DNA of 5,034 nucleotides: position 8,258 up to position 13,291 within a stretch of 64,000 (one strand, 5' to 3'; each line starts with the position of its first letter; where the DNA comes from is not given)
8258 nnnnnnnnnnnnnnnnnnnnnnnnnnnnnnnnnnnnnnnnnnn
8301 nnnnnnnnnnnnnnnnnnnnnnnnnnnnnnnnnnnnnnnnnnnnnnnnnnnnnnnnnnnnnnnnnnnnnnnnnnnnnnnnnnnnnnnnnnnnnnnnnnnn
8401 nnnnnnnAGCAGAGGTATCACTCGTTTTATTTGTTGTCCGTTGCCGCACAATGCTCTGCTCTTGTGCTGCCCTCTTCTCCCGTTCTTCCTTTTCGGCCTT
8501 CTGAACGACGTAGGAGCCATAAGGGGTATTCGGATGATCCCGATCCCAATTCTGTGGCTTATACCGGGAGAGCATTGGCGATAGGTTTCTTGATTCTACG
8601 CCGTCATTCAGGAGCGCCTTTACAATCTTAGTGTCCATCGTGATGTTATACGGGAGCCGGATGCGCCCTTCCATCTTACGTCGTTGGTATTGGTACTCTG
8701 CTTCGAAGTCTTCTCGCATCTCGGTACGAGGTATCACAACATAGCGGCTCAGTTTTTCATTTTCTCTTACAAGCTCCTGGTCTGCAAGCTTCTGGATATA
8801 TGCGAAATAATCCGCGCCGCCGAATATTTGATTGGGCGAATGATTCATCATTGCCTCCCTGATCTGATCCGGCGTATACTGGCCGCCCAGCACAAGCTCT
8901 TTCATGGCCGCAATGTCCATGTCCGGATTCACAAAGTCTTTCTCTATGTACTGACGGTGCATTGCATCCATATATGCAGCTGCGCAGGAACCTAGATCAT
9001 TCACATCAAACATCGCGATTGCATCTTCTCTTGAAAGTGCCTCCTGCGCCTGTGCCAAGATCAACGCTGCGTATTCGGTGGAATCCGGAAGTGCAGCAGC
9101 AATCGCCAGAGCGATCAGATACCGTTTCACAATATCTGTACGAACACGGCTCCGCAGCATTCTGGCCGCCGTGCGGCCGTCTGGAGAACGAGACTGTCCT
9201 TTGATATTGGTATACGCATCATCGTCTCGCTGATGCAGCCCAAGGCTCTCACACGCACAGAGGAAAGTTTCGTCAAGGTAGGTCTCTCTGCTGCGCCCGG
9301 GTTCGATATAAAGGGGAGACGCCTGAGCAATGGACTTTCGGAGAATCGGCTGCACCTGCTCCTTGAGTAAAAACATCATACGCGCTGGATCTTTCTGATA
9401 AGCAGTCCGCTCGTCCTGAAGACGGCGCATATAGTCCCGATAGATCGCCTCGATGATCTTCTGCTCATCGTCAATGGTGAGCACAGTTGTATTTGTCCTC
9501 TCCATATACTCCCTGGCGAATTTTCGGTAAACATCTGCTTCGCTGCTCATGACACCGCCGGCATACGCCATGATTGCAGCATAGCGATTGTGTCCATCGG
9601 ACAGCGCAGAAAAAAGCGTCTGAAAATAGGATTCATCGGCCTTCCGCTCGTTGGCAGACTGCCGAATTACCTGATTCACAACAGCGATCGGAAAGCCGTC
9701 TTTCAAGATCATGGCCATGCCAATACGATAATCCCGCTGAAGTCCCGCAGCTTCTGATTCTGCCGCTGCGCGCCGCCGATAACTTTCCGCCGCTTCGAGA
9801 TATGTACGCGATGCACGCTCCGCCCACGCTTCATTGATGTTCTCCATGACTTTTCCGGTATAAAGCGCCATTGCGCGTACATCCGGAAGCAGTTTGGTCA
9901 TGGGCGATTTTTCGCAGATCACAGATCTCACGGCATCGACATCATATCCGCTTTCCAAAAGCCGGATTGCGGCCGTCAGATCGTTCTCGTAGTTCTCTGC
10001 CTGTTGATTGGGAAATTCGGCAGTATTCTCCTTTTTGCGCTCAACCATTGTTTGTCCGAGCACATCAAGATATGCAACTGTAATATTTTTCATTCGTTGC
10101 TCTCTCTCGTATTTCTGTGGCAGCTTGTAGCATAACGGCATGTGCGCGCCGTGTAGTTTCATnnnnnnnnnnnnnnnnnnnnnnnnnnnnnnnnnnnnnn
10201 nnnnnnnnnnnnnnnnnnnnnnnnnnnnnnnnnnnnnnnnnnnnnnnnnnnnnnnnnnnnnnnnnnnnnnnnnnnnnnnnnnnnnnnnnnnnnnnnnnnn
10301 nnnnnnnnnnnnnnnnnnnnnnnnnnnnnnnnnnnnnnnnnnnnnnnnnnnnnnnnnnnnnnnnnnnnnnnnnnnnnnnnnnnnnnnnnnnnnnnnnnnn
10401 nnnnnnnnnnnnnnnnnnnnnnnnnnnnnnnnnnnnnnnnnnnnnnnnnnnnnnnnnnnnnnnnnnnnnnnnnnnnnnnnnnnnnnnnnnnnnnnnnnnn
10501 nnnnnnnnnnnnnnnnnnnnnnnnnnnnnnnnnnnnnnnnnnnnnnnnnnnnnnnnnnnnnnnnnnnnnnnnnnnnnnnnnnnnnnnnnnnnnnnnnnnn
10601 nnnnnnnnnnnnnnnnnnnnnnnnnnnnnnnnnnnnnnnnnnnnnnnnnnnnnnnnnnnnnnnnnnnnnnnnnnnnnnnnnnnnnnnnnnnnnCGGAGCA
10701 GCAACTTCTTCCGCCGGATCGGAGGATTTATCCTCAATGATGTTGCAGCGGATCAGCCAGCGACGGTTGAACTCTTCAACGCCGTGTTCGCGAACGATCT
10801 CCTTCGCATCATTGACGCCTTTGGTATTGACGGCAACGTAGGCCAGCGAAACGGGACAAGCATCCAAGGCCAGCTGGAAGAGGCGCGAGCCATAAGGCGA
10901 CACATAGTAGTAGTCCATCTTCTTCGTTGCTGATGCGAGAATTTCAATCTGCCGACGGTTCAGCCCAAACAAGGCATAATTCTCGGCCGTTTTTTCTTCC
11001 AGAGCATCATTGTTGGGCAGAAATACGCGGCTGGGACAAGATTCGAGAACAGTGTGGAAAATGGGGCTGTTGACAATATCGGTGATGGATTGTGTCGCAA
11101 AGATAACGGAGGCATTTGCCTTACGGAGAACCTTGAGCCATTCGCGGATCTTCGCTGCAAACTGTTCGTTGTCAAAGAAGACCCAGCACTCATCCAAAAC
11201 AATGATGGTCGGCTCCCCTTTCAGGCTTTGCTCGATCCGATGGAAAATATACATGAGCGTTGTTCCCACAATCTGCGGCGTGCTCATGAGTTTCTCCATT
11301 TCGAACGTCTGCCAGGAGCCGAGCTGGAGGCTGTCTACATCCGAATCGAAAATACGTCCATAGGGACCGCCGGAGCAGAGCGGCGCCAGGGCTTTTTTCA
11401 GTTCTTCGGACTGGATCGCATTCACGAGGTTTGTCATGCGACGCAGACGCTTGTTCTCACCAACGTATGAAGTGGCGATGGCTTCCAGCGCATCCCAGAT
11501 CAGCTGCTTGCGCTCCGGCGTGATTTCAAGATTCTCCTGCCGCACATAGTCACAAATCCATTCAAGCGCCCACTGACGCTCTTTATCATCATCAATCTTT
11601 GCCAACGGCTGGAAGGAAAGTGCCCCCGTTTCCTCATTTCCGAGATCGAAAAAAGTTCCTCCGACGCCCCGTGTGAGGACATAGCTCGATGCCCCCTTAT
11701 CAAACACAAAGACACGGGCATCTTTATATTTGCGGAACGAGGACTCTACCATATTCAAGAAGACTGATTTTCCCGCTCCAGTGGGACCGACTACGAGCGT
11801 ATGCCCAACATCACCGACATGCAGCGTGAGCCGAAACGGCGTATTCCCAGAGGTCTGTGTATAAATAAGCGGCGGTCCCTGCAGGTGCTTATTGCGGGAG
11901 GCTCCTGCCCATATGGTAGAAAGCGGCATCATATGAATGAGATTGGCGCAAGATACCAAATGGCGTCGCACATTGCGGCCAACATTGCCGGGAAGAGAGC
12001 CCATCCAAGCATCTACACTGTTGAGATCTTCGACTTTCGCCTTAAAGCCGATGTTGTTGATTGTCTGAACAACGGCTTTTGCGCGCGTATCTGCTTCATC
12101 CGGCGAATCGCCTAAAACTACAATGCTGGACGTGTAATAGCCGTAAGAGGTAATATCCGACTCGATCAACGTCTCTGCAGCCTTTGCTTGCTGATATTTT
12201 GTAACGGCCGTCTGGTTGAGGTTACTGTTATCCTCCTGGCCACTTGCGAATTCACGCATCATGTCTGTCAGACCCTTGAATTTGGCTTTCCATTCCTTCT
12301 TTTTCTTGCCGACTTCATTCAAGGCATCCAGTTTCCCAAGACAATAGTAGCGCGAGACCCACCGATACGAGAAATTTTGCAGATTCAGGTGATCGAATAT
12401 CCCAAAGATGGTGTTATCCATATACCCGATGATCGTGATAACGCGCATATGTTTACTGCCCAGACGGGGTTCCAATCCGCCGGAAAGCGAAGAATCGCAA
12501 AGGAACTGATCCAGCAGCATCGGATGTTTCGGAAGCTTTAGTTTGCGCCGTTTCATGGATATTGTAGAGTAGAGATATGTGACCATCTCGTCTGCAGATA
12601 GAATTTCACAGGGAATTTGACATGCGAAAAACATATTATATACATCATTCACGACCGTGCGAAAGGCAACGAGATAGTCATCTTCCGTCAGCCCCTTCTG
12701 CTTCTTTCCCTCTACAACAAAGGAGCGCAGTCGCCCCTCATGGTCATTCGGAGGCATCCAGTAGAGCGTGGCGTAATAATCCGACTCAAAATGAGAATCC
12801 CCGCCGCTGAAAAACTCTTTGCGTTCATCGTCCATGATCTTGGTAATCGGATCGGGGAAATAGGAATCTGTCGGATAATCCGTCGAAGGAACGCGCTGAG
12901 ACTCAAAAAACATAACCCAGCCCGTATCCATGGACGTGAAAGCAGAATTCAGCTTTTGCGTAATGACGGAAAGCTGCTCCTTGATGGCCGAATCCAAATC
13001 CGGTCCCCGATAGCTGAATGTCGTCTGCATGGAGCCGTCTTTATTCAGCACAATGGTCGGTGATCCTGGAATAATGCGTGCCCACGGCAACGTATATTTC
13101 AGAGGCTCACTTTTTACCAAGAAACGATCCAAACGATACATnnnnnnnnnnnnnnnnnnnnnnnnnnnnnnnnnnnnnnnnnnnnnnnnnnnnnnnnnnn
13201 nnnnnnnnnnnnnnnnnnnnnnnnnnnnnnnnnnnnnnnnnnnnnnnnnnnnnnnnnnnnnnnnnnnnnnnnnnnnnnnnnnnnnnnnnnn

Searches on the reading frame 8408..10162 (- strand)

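Call 8: search_protein_families(library=pfam, proteins=[window:8408-10162:-], max_evalue=0.01)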
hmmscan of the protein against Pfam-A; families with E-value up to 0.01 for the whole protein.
window:8408-10162:- (585 aa): 1 family
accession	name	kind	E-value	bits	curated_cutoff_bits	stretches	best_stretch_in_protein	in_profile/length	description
PF22448.1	RepB_primase_C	-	1.7e-08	34.6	26.1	0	59-88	5-34/54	RepB DNA-primase C-terminal helical domain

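Call 9: search_protein_families(library=ncbifam, proteins=[window:8408-10162:-], max_evalue=0.01)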
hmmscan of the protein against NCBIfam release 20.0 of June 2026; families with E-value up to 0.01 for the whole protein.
window:8408-10162:- (585 aa): 0 families

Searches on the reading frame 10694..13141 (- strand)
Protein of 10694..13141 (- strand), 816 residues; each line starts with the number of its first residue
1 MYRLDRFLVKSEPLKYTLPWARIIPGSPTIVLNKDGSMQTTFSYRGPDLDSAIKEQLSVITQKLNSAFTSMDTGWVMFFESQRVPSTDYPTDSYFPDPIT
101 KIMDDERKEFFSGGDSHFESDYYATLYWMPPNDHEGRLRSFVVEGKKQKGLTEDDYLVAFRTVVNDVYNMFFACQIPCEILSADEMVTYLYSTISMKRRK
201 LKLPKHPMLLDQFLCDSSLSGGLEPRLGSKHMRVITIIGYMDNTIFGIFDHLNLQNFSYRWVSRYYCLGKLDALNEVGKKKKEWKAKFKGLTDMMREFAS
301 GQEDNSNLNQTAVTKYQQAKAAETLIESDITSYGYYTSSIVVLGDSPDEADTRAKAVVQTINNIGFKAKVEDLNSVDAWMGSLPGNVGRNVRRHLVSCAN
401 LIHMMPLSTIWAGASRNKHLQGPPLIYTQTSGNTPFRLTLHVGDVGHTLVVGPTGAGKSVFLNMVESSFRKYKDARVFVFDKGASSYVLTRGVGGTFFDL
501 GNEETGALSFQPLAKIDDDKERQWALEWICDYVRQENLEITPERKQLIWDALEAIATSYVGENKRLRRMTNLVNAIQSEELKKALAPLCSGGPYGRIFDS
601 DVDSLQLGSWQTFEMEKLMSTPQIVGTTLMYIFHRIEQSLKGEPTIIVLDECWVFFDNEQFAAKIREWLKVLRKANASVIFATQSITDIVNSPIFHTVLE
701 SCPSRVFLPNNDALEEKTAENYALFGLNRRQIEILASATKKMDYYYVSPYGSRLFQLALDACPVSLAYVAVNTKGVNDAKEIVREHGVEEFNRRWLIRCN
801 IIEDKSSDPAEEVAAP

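Call 6: search_protein_families(library=pfam, proteins=[window:10694-13141:-], max_evalue=1)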
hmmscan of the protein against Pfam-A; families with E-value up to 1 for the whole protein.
window:10694-13141:- (816 aa): 15 families
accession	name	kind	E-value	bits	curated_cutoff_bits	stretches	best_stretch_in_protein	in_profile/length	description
PF19044.6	P-loop_TraG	-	6.5e-17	61.7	25.8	2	580-741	183-348/413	TraG P-loop domain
PF12846.13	AAA_10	-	6.6e-10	39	27.5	2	602-691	197-288/362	AAA-like domain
PF03135.19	CagE_TrbE_VirB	-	9.1e-09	36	21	1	298-392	111-204/204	CagE, TrbE, VirB family, component of type IV transporter system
PF05872.18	HerA_C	-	0.00091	18.4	22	1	609-691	217-307/502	Helicase HerA-like C-terminal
PF05707.18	Zot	-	0.0014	18.5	20.3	1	600-689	34-131/197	Zonular occludens toxin (Zot)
PF13401.12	AAA_22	-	0.0046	17.7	27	1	446-479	6-38/130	AAA domain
PF01580.24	FtsK_SpoIIIE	-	0.0059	16.5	24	1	436-463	31-57/221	FtsK/SpoIIIE family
PF00270.35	DEAD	-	0.01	16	26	1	613-681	87-155/167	DEAD/DEAH box helicase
PF13191.12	AAA_16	-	0.014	16.3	32.6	1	443-487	22-63/167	AAA ATPase domain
PF13555.12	AAA_29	-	0.022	14.9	27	1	441-462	18-39/61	P-loop containing region of AAA domain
PF12775.13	AAA_7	-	0.024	14.6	25.8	1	426-471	14-59/181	P-loop containing dynein motor region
PF25199.1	nSTAND_NTPase5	-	0.058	13.7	34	1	448-485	44-81/145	Novel STAND NTPase 5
PF00005.33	ABC_tran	-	0.093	13.8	25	1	445-470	11-36/137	ABC transporter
PF01935.23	DUF87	-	0.1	13.1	23.2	1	447-481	25-59/220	Helicase HerA, central domain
PF00437.27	T2SSE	-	0.31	10.1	24.9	1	446-467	143-164/370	Type II/IV secretion system protein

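Call 9: search_protein_families(library=ncbifam, proteins=[window:10694-13141:-], max_evalue=0.01)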
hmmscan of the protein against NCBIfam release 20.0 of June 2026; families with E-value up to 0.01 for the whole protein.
window:10694-13141:- (816 aa): 16 families
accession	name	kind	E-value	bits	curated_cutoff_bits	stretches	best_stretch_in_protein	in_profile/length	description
NF010447.0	PRK13873.1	equivalog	1.9e-278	925.8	1020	1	2-800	2-793/815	conjugal transfer protein TrbE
NF010404.0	PRK13830.1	subfamily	4.6e-173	577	810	1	13-802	13-809/818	conjugal transfer protein TrbE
NF010466.0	PRK13891.1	subfamily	2.1e-172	575.1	1322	1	6-801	35-843/852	conjugal transfer protein TrbE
TIGR00929.1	VirB4_CagE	subfamily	2.4e-141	472.6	643.1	1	27-788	19-779/792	VirB4 family type IV secretion/conjugal transfer ATPase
NF010473.0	PRK13898.1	equivalog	5.5e-71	239.7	1050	1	327-740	330-736/801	type IV secretion system ATPase VirB4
NF010427.0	PRK13853.1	equivalog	3.5e-38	131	957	1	309-715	292-699/789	type IV secretion system protein VirB4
TIGR02746.1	TraC-F-type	equivalog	2.8e-30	104.9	567.05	1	300-737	283-738/800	type IV secretion system protein TraC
TIGR03744.1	traC_PFL_4706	equivalog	1.9e-10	39.3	520.6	1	309-488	335-517/892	conjugative transfer ATPase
TIGR03783.1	Bac_Flav_CT_G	subfamily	9.5e-10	37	261.55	1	576-730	594-752/829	TraG family conjugative transposon ATPase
NF010278.0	PRK13721.1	subfamily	1.9e-09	36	1177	1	450-690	484-738/874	type IV secretion system protein TraC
NF045975.1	VirB4_plasma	equivalog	1.9e-07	29.2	590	1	613-738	719-864/894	Mbov_0397 family ICE element conjugal transfer ATPase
NF041017.1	DNA_import_CedB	equivalog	3e-07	29.5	700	1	336-481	173-311/590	DNA import protein CedB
NF045971.1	conju_CD1110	equivalog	3.9e-07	28.7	325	1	272-701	251-684/752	VirB4-like conjugal transfer ATPase, CD1110 family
NF040873.1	AztA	equivalog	0.0025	17.4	220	0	438-466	11-39/191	zinc ABC transporter ATP-binding protein AztA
NF033691.1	immunity_MafI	subfamily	0.0035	17.1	31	1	521-553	32-64/67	MafI family immunity protein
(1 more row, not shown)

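Call 49: search_solved_structures(query=window:10694-13141:-, max_evalue=0.001, show_alignments=1)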
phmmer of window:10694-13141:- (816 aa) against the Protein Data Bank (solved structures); distinct sequences matched with E-value up to 0.001: 4.
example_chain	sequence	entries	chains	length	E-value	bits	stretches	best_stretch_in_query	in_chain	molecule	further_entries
7o41_A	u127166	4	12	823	1.1e-27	99.8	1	334-722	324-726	TrwK protein | Type IV secretion system protein virB4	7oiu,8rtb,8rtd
7o43_A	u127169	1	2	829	1.1e-27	99.7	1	334-722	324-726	TrwK protein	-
7o42_A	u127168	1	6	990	2.3e-27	98.7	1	334-723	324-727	TrwK protein,Protein hcp1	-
4ag5_A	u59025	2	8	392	0.0005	21.5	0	629-769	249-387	TYPE IV SECRETORY PATHWAY VIRB4 COMPONENTS-LIKE PROTEIN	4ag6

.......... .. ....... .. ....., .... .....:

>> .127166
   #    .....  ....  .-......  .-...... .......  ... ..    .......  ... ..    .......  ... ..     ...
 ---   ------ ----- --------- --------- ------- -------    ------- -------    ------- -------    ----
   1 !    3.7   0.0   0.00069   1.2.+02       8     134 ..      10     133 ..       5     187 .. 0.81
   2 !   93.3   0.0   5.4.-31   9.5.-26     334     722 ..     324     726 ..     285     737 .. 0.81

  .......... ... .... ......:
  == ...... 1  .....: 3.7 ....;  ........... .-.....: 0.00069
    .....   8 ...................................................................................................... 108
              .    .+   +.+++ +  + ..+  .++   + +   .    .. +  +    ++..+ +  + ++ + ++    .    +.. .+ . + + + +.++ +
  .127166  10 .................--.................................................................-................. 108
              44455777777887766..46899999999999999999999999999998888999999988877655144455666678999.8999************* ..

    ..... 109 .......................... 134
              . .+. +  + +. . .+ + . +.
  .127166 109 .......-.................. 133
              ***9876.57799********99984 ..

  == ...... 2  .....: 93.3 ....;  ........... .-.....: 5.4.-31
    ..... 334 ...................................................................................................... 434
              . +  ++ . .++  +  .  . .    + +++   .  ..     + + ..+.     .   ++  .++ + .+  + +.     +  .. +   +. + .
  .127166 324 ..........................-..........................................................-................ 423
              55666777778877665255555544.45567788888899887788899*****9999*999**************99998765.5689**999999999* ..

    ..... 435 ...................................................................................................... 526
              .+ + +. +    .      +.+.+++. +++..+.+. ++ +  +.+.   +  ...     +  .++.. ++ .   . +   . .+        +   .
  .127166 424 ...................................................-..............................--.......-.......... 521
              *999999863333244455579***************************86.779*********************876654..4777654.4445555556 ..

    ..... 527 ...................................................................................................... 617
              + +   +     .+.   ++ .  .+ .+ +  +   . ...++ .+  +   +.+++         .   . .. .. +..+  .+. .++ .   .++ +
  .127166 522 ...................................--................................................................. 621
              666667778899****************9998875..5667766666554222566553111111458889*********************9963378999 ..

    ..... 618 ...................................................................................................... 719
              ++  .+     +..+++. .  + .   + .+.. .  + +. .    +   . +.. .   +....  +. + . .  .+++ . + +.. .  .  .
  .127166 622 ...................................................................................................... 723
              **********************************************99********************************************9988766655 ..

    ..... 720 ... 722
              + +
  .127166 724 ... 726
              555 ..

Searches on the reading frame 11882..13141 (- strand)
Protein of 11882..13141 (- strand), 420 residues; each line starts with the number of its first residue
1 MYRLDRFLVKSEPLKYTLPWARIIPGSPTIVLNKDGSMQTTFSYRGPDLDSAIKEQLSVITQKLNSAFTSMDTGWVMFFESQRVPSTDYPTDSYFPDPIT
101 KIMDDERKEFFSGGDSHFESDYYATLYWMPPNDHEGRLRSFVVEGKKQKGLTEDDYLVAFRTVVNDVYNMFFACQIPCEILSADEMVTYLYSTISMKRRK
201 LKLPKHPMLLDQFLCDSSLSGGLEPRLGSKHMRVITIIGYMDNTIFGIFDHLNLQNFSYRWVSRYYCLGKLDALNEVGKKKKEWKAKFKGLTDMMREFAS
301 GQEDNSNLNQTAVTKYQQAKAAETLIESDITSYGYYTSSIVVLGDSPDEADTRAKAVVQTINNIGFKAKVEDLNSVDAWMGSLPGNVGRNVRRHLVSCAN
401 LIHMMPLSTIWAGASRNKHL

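Call 46: find_homologous_proteins(query=window:11882-13141:-, max_evalue=1e-10)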
Query window:11882-13141:- (420 aa): 877 proteins with E <= 1e-10 among 3290 candidates; the best 120 are listed.
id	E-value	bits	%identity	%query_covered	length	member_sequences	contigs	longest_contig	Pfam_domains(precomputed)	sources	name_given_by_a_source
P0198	1.2e-266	902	92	100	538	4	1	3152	PF27097.1,PF03135.20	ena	-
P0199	3.9e-183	627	65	99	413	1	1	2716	PF27097.1,PF03135.20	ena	-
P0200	3.7e-162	558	58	100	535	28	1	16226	PF27097.1,PF03135.20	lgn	-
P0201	1.3e-157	543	56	100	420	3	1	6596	PF27097.1,PF03135.20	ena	-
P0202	2.8e-142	493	50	100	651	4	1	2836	PF19044.7,PF27097.1,PF03135.20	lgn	-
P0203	7.4e-131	455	54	89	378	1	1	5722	PF27097.1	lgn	-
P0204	1.4e-124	434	47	100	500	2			PF27097.1,PF01580.25,PF03135.20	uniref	uniref:VirB4 family type IV secretion/conjugal transfer ATPase n=1 Tax=Anaerospora hongkongensis Tax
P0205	9.1e-117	408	57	75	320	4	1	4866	PF27097.1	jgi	-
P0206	3.7e-110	387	54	75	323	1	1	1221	PF27097.1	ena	-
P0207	1.1e-98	349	40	100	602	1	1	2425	PF27097.1,PF03135.20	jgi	jgi:type IV secretion/conjugal transfer VirB4 family ATPase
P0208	1.5e-97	345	39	100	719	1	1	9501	PF27097.1,PF03135.20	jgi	-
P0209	1.7e-97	345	39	100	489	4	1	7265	PF27097.1,PF03135.20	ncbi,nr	ncbi:conjugal transfer protein TrbE, partial [Cyanobium sp. LEGE 06143]|nr:conjugal transfer protein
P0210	9.4e-93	329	39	100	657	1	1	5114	PF27097.1,PF03135.20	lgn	-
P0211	2.1e-92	328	39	99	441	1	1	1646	PF27097.1,PF03135.20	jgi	-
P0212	6.8e-92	327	40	100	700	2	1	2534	PF19044.7,PF27097.1,PF05872.19,PF12846.14,PF03135.20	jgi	jgi:type IV secretion system protein TrbE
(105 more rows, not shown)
